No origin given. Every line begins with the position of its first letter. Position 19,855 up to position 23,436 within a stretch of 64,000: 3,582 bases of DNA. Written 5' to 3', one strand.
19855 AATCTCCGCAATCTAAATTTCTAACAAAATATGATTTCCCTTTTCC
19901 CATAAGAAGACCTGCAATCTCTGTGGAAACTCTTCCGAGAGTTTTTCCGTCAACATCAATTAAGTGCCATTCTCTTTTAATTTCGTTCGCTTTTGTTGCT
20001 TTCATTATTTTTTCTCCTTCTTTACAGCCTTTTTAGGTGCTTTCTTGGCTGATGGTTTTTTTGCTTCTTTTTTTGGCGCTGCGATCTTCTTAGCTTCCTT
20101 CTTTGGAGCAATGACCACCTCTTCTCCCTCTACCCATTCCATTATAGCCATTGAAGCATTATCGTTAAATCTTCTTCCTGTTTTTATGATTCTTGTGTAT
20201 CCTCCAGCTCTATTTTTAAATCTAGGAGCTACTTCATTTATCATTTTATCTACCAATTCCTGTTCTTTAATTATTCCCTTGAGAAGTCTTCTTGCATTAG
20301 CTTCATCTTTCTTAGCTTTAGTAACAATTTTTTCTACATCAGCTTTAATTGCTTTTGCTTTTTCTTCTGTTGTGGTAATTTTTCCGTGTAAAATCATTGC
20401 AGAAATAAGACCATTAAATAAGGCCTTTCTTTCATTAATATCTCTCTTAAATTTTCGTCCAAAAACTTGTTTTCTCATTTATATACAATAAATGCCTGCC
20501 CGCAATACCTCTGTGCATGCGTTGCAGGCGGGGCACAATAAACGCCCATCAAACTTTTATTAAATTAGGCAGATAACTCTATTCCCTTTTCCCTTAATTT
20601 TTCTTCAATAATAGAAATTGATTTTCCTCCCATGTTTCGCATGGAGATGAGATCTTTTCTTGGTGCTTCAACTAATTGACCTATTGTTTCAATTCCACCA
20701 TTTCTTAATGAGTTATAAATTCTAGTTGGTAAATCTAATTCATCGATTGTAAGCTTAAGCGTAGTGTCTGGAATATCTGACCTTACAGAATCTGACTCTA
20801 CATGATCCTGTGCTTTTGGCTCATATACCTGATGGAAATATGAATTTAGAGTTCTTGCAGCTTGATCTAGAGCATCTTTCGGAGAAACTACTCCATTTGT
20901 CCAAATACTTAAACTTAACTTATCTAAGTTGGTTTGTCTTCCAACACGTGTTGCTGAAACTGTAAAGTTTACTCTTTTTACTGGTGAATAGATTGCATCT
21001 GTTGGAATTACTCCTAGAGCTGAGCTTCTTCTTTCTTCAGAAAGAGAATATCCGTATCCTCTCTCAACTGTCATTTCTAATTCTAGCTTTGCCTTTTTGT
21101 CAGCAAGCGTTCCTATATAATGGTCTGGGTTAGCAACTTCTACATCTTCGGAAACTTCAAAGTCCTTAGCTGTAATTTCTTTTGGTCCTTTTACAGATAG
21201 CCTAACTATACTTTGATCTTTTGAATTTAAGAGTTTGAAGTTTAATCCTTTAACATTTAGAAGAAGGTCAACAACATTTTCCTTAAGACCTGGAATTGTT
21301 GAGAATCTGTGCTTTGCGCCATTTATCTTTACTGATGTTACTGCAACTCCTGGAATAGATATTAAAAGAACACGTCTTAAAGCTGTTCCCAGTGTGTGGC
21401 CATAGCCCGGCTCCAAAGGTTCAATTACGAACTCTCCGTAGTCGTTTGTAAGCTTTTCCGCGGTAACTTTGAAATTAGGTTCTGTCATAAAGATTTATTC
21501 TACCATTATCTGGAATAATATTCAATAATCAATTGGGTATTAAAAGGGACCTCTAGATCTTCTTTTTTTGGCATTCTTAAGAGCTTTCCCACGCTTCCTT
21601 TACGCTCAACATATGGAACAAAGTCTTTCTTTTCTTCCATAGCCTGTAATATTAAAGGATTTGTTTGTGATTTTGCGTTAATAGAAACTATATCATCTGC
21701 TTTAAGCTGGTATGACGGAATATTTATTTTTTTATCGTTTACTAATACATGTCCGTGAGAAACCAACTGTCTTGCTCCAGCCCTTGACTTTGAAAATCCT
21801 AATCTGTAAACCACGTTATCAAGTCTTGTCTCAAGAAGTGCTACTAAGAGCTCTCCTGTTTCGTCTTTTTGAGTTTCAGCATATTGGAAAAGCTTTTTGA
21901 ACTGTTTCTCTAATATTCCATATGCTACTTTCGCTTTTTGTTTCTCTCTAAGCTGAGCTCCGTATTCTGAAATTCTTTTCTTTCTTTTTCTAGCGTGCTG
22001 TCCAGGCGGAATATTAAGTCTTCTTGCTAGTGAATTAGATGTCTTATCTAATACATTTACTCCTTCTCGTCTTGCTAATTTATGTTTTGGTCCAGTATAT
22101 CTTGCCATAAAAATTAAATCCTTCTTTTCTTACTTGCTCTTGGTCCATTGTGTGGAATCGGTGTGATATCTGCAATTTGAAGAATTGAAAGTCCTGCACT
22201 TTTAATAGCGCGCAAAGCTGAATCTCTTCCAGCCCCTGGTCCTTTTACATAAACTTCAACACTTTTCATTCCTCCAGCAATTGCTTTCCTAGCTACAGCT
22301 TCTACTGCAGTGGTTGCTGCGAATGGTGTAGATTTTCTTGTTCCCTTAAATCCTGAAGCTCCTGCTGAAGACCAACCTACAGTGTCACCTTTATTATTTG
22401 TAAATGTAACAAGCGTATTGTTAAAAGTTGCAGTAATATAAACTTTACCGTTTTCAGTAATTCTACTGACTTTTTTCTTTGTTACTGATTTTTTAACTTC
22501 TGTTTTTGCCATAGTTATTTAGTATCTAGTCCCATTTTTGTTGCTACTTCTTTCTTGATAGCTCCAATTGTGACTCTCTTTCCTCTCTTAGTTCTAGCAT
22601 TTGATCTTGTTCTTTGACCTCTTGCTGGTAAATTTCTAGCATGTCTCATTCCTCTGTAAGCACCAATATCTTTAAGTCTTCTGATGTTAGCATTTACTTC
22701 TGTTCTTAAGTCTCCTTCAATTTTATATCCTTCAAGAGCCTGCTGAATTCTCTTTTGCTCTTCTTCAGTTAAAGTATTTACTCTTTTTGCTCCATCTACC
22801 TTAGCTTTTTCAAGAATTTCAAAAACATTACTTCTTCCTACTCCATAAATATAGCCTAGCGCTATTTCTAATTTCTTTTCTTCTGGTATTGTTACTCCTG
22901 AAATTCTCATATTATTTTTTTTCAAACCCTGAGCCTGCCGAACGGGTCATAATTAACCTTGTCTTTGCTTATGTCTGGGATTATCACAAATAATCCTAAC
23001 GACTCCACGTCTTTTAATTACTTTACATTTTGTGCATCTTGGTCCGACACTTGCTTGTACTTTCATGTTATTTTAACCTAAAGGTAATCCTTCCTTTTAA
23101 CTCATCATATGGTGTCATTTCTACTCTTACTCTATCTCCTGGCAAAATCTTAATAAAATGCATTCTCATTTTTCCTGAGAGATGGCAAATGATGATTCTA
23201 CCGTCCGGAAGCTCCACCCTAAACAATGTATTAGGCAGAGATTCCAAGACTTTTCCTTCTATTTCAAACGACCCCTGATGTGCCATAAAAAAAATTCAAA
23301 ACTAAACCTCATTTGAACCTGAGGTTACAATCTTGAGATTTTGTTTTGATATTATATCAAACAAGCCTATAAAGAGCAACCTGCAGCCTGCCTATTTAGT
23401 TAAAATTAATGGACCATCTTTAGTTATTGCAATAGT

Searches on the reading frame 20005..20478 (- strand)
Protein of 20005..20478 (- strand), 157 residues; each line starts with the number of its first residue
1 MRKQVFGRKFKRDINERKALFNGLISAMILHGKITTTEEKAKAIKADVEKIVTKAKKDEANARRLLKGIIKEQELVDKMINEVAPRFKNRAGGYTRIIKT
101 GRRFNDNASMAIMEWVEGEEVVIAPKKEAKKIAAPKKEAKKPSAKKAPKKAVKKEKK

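Call 59: search_protein_families(library=pfam, proteins=[window:20005-20478:-], max_evalue=0.001)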
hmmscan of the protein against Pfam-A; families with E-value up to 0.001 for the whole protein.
window:20005-20478:- (157 aa): 1 family
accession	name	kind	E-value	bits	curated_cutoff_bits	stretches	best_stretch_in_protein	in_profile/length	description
PF01196.24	Ribosomal_L17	-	2e-30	106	27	1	21-116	2-97/97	Ribosomal protein L17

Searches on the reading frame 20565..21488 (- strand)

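Call 59: search_protein_families(library=pfam, proteins=[window:20565-21488:-], max_evalue=0.001)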
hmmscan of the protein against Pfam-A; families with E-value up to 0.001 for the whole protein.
window:20565-21488:- (307 aa): 3 families
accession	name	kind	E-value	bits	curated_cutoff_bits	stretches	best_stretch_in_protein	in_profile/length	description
PF01000.31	RNA_pol_A_bac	-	3.1e-32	111.7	33.9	1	53-168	1-119/119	RNA polymerase Rpb3/RpoA insert domain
PF01193.29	RNA_pol_L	-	6.6e-22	77.5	24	1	23-216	1-72/74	RNA polymerase Rpb3/Rpb11 dimerisation domain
PF03118.21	RNA_pol_A_CTD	-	9.2e-17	61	23.8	1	242-300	9-67/67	Bacterial RNA polymerase, alpha chain C terminal domain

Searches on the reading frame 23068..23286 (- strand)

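Call 59: search_protein_families(library=pfam, proteins=[window:23068-23286:-], max_evalue=0.001)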
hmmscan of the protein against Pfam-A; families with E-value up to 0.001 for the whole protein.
window:23068-23286:- (72 aa): 2 families
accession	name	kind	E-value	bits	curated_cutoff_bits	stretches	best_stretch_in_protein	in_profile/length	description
PF01176.25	eIF-1a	-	8.5e-26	89.8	30.2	1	8-70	2-64/64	Translation initiation factor 1A / IF-1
PF16745.11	RsgA_N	-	0.00019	21.5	27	1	11-58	2-47/54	RsgA N-terminal domain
